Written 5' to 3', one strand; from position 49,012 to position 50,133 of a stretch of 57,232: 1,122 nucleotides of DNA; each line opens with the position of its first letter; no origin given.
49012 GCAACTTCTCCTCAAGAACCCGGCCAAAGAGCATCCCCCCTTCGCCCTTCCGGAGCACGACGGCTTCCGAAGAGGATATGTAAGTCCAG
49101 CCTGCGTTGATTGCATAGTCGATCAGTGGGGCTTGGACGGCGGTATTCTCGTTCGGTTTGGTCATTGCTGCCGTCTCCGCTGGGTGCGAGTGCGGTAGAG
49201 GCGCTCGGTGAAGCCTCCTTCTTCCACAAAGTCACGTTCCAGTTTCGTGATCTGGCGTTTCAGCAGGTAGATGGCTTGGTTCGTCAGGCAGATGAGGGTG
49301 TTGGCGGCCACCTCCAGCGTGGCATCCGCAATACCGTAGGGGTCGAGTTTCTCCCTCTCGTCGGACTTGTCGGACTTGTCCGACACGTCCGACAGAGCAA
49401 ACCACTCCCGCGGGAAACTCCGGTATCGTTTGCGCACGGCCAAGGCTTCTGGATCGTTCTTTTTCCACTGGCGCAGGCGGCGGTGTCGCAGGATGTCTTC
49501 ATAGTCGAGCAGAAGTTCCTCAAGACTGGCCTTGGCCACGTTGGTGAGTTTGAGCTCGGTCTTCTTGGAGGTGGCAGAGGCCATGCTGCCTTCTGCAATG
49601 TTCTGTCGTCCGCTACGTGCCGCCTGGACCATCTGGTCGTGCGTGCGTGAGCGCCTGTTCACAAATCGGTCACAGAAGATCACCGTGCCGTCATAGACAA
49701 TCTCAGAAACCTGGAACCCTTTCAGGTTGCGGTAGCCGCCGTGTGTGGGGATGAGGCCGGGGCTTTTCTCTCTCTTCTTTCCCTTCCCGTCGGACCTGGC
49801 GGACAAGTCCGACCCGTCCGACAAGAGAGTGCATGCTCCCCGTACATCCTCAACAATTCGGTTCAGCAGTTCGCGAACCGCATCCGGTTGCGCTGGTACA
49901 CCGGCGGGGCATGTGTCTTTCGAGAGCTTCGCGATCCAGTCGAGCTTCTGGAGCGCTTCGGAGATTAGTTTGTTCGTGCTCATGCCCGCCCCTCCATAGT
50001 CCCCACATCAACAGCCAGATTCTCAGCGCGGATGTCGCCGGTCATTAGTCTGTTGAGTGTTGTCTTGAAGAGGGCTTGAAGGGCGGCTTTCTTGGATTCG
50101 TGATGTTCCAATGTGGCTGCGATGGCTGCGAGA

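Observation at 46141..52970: Six in-frame palindromic 9-mer tandem elements encoding (Ser-Asp-X)n are scattered through every large gene of the type I R-M operon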

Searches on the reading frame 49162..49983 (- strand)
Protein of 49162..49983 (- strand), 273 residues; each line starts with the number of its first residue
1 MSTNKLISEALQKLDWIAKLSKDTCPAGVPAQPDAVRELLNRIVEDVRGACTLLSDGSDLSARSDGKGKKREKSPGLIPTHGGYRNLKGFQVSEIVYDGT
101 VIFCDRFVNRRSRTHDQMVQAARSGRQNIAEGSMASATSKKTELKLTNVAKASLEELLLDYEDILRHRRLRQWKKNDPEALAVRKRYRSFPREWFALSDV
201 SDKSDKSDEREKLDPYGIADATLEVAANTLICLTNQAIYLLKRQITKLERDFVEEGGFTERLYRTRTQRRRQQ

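Call 7: search_protein_families(library=pfam, proteins=[window:49162-49983:-])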
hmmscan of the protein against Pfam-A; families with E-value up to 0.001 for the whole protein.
window:49162-49983:- (273 aa): 1 family
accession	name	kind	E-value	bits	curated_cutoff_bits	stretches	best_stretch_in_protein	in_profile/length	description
PF05635.17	23S_rRNA_IVP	-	0.00011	22.8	33.8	1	110-157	27-72/106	23S rRNA-intervening sequence protein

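Call 18: find_homologous_proteins(query=window:49165-49983:-, max_evalue=0.00001)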
Query window:49165-49983:- (273 aa): 8000 proteins with E <= 0.00001 among 8000 candidates; the best 120 are listed.
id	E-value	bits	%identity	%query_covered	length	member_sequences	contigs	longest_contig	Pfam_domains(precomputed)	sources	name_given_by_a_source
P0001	1.2e-169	580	96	100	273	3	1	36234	-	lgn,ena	-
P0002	1.1e-130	452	79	100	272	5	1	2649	PF05635.18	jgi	jgi:four helix bundle suffix protein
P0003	2.5e-130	451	76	96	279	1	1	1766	-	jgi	jgi:four helix bundle suffix protein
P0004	2.3e-129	448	76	95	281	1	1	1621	-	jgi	-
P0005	7.6e-129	447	78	94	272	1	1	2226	-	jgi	jgi:four helix bundle suffix protein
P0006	1.9e-128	445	76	99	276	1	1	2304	-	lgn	-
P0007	3.6e-128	444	76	100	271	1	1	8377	-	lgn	-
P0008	7.2e-128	443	78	98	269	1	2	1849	-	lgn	-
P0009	2.8e-127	441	74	100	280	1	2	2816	-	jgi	-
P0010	2.8e-127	441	76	98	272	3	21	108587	-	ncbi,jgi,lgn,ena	-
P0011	4.2e-127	441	76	100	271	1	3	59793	PF05635.18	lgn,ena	-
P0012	5.3e-127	440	77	99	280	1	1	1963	PF05635.18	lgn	-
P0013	7.9e-127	440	76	94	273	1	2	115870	PF05635.18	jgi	jgi:restriction system protein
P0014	1.0e-126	440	76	96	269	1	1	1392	-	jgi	-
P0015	4.2e-126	438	76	95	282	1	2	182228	PF05635.18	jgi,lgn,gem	-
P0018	1.1e-125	436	73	96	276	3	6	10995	PF05635.18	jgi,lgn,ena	-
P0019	6.6e-125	434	74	96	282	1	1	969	PF05635.18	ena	-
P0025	1.1e-123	430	76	93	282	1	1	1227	PF05635.18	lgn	-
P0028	2.2e-123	429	74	99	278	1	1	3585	PF05635.18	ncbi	-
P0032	5.7e-123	427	75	95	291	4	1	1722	-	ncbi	-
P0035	1.3e-122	426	75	96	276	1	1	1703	PF05635.18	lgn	-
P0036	1.4e-122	426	74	100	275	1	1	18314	PF05635.18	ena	-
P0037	1.6e-122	426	73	96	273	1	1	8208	PF05635.18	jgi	jgi:restriction system protein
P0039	2.3e-122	425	74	96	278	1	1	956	PF05635.18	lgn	-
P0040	3.1e-122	425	74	93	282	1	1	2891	PF05635.18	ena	-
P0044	9.4e-122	423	71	96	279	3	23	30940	PF05635.18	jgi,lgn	-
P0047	1.8e-120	419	74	95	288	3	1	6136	PF05635.18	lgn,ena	-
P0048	5.3e-120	418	71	94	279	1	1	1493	PF05635.18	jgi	jgi:restriction system protein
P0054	2.5e-119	415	73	98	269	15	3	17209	-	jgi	-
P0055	2.6e-119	415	73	93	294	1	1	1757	PF05635.18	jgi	-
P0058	1.1e-117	410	71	99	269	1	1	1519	PF05635.18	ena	-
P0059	1.3e-117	410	71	96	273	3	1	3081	PF05635.18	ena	-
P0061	3.0e-116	405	67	100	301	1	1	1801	PF05635.18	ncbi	-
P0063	1.0e-115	403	69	97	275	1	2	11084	PF05635.18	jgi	jgi:restriction system protein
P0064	1.2e-115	403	72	98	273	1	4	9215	PF05635.18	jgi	jgi:restriction system protein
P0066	5.6e-115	401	68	100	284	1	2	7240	PF05635.18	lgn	-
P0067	3.7e-114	398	67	100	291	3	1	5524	PF05635.18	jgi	-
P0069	9.1e-113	394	70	97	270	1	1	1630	PF05635.18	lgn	-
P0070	3.3e-112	392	68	99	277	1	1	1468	PF05635.18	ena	-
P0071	4.6e-112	392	70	97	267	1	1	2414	PF05635.18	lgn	-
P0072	6.9e-112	391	73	95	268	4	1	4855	PF05635.18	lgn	-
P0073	1.3e-110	387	69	96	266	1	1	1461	PF05635.18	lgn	-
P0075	2.3e-109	383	64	97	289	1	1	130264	PF05635.18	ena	-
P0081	6.0e-103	362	68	93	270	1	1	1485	PF05635.18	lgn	-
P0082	1.5e-101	357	66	99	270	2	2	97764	PF05635.18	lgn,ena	-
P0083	5.4e-101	355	66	99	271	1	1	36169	PF05635.18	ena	-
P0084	5.6e-101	355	63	96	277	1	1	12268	PF05635.18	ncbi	-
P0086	5.5e-100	352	62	96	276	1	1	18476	PF05635.18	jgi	-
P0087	3.1e-99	349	63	99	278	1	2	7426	PF05635.18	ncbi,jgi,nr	ncbi:MAG: four helix bundle suffix domain-containing protein [Pontiellaceae bacterium]|jgi:four heli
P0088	1.2e-98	348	66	99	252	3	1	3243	PF05635.18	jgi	-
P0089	2.2e-98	347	64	97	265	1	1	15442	PF05635.18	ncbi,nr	ncbi:MAG: four helix bundle protein [Akkermansiaceae bacterium]|nr:four helix bundle protein [Akkerm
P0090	5.3e-98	345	63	96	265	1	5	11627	PF05635.18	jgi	jgi:four helix bundle suffix protein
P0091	6.4e-98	345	64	97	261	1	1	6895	PF05635.18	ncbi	-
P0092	9.4e-98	345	64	98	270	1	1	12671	PF05635.18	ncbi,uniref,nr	ncbi:four helix bundle suffix domain-containing protein [Geoalkalibacter sp.]|uniref:four helix bund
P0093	1.3e-97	344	64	99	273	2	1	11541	PF05635.18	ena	-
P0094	2.4e-97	343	63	98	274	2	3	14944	PF05635.18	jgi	jgi:restriction system protein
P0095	3.1e-97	343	66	94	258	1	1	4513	PF05635.18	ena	-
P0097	1.2e-95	338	61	96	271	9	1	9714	PF05635.18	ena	-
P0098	1.2e-95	338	63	95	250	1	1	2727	PF05635.18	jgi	-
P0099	3.5e-95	336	61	95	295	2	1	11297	PF05635.18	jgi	-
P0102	7.0e-95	335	64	97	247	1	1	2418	PF05635.18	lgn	-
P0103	8.4e-95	335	80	72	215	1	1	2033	PF05635.18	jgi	jgi:restriction system protein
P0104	1.1e-94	335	63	96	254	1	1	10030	PF05635.18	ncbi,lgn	ncbi:MAG: four helix bundle suffix domain-containing protein [Verrucomicrobiota bacterium]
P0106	2.7e-94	333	65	97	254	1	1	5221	PF05635.18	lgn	-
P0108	7.2e-94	332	66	89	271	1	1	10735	PF05635.18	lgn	-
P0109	1.1e-92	328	64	97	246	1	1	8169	PF05635.18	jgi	-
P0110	5.5e-92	326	64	96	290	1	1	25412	PF05635.18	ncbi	ncbi:four helix bundle suffix domain-containing protein [Planctomycetota bacterium]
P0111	8.3e-92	325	70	81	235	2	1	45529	PF05635.18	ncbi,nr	ncbi:MAG: four helix bundle protein [Opitutales bacterium]|nr:four helix bundle protein [Opitutales 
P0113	4.3e-91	323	63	96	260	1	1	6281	PF05635.18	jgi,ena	-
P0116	2.4e-88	314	80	68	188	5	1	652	PF05635.18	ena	-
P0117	2.5e-88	314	60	96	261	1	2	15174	PF05635.18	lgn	-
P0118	5.8e-88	313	62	97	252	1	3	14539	PF05635.18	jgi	jgi:four helix bundle suffix protein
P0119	1.9e-86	308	60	97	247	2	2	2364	PF05635.18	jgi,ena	jgi:restriction system protein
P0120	5.2e-86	306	61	89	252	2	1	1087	PF05635.18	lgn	-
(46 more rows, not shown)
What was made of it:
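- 49162..49983 (-): Gene for the four-helix-bundle-suffix protein (273 aa), which is the usual host of the repeat. More than 8000 homologs (call 18).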

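Call 19: search_protein_families(library=ncbifam, proteins=[window:49165-49983:-], max_evalue=0.01)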
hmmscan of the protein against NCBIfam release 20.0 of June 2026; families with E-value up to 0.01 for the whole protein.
window:49165-49983:- (273 aa): 3 families
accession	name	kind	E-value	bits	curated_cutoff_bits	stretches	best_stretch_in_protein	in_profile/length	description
TIGR04258.1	4helix_suffix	equivalog_domain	2.4e-22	78.6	40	1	224-271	2-49/49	four helix bundle suffix domain-containing protein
TIGR02436.1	TIGR02436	subfamily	3.7e-06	27.1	24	1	110-158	23-69/109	four helix bundle protein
NF008912.0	PRK12275.1-6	subfamily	0.0057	16.7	124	0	115-158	32-73/117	hypothetical protein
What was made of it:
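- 49162..49983 (-): TIGR04258 at E 2.4e-22 and 78.6 bits (cut-off 40); TIGR02436 at 27.1 bits (cut-off 24) (call 19).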

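Call 21: find_encoding_contigs(protein=P0001, flank=10000, max_places=4)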
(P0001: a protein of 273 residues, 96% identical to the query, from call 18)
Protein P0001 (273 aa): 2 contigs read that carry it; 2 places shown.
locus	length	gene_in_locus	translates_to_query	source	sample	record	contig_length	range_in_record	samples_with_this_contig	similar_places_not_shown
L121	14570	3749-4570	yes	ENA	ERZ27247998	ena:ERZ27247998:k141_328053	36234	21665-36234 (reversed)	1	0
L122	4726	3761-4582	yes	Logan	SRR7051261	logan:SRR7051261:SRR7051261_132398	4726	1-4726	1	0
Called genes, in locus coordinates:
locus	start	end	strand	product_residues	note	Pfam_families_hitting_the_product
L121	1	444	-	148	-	?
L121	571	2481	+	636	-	PF01381:HTH_3, PF12161:HsdM_N, PF02384:N6_Mtase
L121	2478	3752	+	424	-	PF01420:Methylase_S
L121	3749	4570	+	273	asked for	-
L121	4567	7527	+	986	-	PF04313:HSDR_N, PF04851:ResIII, PF18766:SWI2_SNF2, PF22679:T1R_D3-like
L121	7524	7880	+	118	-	PF01863:YgjP-like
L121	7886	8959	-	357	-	PF21168:FkbO_Hyg5-like_N (weak), PF01042:Ribonuc_L-PSP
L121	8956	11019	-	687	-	PF04151:PPC (faint)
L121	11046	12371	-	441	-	PF07394:DUF1501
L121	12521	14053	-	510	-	PF07583:PSCyt2, PF07587:PSD1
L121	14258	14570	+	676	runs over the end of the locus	PF00009:GTP_EFTU, PF22042:EF-G_D2, PF03144:GTP_EFTU_D2, PF14492:EFG_III, PF03764:EFG_IV, PF00679:EFG_C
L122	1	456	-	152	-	?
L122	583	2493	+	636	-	PF01381:HTH_3, PF12161:HsdM_N, PF02384:N6_Mtase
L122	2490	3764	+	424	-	PF01420:Methylase_S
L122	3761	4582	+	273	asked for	-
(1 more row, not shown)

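Call 22: find_encoding_contigs(protein=P0010, flank=10000, max_places=6)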
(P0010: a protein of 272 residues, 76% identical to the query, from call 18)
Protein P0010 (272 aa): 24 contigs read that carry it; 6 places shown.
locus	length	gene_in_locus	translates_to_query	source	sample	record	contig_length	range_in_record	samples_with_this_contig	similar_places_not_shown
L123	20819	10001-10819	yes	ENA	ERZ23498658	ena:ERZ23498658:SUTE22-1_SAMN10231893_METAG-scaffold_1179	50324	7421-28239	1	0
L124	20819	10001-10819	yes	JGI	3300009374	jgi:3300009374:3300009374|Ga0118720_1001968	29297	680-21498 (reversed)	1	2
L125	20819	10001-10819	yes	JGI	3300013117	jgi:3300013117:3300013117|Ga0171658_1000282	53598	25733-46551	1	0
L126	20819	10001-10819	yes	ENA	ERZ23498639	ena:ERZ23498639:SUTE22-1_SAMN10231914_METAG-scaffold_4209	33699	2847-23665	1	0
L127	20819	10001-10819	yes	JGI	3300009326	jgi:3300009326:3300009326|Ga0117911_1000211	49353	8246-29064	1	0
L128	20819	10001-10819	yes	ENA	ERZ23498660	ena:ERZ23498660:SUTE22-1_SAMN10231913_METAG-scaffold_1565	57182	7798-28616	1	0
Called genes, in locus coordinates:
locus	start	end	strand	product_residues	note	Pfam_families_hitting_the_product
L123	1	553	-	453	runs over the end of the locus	PF13347:MFS_2, PF07690:MFS_1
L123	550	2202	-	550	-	PF04616:Glyco_hydro_43, PF17851:GH43_C2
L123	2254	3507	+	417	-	PF13377:Peripla_BP_3, PF00165:HTH_AraC (faint), PF12833:HTH_18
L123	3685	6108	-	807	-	PF07944:Beta-AFase-like_GH127_cat, PF07470:Glyco_hydro_88 (faint), PF20736:Glyco_hydro127M, PF20737:Glyco_hydro127C, PF00754:F5_F8_type_C (weak)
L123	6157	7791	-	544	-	PF03659:Glyco_hydro_71 (weak)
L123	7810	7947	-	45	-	-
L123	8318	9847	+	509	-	PF00754:F5_F8_type_C (faint)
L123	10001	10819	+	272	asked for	-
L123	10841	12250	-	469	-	PF00884:Sulfatase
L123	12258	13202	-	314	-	PF00135:COesterase, PF02129:Peptidase_S15, PF20434:BD-FAE, PF07859:Abhydrolase_3, PF12146:Hydrolase_4 (faint), PF00326:Peptidase_S9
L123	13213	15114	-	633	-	PF00884:Sulfatase, PF16347:SGSH_C (weak), PF14707:Sulfatase_C (faint)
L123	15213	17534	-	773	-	PF00135:COesterase, PF20434:BD-FAE, PF07859:Abhydrolase_3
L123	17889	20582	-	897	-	PF14498:Glyco_hyd_65N_2, PF00754:F5_F8_type_C (weak), PF14498:Glyco_hyd_65N_2, PF22124:Glyco_hydro_95_cat, PF21307:Glyco_hydro_95_C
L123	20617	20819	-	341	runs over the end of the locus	PF00135:COesterase, PF20434:BD-FAE, PF07859:Abhydrolase_3, PF00326:Peptidase_S9 (weak)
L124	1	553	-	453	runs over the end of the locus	PF13347:MFS_2, PF07690:MFS_1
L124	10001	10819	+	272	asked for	-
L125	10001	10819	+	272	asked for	-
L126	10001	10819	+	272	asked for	-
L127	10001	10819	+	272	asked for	-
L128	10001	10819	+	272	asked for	-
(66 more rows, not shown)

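Call 30: find_related_loci(query=A1, collection=metagenome_contigs, flank=7000)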
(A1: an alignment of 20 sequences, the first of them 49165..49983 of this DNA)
Query A1 (273 aa) in metagenome_contigs; peptide patterns used: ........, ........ (x = any residue, [..] = any of these).
600 stretches matched a pattern (row limit reached: there are more); 568 encode a relative of the query (tblastn E <= 1e-3); the best 80 are kept; 80 distinct loci.
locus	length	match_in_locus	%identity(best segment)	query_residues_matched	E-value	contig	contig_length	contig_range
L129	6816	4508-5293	72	7-273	3e-127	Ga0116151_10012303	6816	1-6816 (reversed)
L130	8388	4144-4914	75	10-263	2e-126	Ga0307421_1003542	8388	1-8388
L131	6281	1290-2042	62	4-270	2e-101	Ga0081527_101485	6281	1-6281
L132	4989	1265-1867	75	77-271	3e-88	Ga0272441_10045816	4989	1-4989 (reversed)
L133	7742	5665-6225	68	77-266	2e-81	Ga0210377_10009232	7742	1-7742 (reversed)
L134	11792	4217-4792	62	54-273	5e-81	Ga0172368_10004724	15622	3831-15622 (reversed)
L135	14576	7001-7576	62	66-260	3e-76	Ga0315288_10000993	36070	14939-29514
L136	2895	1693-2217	67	78-266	9e-77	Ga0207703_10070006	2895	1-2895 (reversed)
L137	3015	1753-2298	69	77-270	9e-76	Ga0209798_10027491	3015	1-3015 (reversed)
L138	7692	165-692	64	77-270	3e-74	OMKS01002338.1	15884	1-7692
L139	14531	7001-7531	63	77-270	2e-74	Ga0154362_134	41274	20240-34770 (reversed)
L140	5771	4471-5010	63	76-270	5e-74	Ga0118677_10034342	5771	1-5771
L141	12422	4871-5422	60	59-260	4e-74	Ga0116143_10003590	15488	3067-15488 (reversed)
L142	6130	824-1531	55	31-273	2e-72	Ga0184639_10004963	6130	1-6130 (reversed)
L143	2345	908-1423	61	77-266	5e-73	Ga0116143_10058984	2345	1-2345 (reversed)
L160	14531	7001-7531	55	77-273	7e-66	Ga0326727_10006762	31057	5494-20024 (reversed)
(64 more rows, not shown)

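Call 38: search_protein_families(library=padloc, proteins=[window:49165-49983:-], max_evalue=0.001)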
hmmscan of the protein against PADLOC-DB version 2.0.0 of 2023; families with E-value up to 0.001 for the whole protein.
window:49165-49983:- (273 aa): 0 families

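Call 45: list_cluster_members(proteins=[P0054, P0097, P0002, P0032, P0072])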
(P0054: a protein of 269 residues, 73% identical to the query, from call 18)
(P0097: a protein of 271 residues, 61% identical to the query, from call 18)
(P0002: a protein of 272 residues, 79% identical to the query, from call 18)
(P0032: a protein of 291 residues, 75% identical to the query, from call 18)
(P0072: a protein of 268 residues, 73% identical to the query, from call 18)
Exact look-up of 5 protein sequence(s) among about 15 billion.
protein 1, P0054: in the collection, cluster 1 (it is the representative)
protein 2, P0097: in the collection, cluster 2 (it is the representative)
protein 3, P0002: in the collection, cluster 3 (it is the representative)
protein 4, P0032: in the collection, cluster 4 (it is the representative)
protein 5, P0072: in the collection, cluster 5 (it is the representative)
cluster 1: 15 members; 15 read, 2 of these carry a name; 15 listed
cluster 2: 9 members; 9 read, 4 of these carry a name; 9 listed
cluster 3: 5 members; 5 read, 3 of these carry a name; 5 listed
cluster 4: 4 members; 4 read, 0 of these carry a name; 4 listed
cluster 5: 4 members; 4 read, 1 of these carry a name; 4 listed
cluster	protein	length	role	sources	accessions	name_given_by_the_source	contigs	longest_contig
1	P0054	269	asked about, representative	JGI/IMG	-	-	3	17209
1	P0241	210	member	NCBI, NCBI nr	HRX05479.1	MAG TPA: four helix bundle suffix domain-containing protein [Kiritimatiellia bacterium] | four helix bundle suffix domain-containing protein [Kiritimatiellia bacterium]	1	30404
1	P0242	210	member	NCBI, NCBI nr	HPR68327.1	MAG TPA: four helix bundle suffix domain-containing protein [Kiritimatiellia bacterium] | four helix bundle suffix domain-containing protein [Kiritimatiellia bacterium]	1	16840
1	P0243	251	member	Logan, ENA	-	-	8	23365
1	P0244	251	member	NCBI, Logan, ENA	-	-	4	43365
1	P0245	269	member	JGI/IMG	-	-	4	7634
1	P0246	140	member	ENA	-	-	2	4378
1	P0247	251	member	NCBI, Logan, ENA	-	-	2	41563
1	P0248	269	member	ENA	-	-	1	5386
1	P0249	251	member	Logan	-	-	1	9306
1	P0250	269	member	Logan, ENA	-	-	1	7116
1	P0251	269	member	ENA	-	-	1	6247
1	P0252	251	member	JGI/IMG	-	-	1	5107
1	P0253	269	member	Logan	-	-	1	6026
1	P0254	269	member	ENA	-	-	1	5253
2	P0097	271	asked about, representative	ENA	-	-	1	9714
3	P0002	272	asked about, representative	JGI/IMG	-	four helix bundle suffix protein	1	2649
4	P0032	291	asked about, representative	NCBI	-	-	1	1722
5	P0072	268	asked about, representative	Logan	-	-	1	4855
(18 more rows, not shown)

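Call 59: search_solved_structures(query=A1, max_evalue=1)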
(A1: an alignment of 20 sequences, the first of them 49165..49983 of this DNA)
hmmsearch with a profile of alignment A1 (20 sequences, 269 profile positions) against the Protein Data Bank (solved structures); distinct sequences matched with E-value up to 1: 0.
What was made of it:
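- It has no PDB sequence relative (call 59) and no PADLOC hit (call 38).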

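Call 72: predict_structure(alignment_id=A2)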
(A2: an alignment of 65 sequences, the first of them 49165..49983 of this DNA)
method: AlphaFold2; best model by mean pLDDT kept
length: 273 residues; sequences in the alignment: 65
mean_pLDDT: 87.0   pTM: 0.70
mean pLDDT of the five models: 87.0, 86.5, 85.9, 85.9, 84.7
residues with pLDDT >= 90: 172; 70-90: 59; 50-70: 27; < 50: 15
segments of 3 or more residues with pLDDT < 50: 58-71
pLDDT, mean of each block of 10 residues (from residue 1): 81 91 76 90 92 66 43 58 85 97 98 98 96 88 96 98 98 98 94 83 63 97 98 98 95 83 87 89
secondary structure, 60 per line:
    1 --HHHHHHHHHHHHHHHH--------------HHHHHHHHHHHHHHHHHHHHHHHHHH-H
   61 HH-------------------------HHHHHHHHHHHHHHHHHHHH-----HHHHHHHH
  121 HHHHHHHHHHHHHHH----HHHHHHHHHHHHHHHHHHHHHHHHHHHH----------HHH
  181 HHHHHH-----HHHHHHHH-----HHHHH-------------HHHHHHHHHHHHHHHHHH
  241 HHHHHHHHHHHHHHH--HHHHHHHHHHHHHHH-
elements in order: H3-18 H33-58 H88-107 H113-135 H140-167 H178-186 H192-199 H205-209 H223-255 H258-272
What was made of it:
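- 49789..49822 (-): Array '4HB-1': 4 units, 3 perfect. It reads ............, in the linker between the N-terminal domain and the helical bundle of the four-helix-bundle-suffix protein. Residues 58-71 of the model have pLDDT below 50 (call 72).
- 49360..49393 (-): Array '4HB-2': 4 perfect units with centres G,G,C,C. It reads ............, in the loop after the short helices that follow bundle helix 3 (140-167) and before helix 4 (223-255). The model block 201-210 has mean pLDDT 63 (call 72).
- Arrays coincide with low-pLDDT loops (call 72). Arrays lie at domain boundaries and in disordered loops (calls 7, 72).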
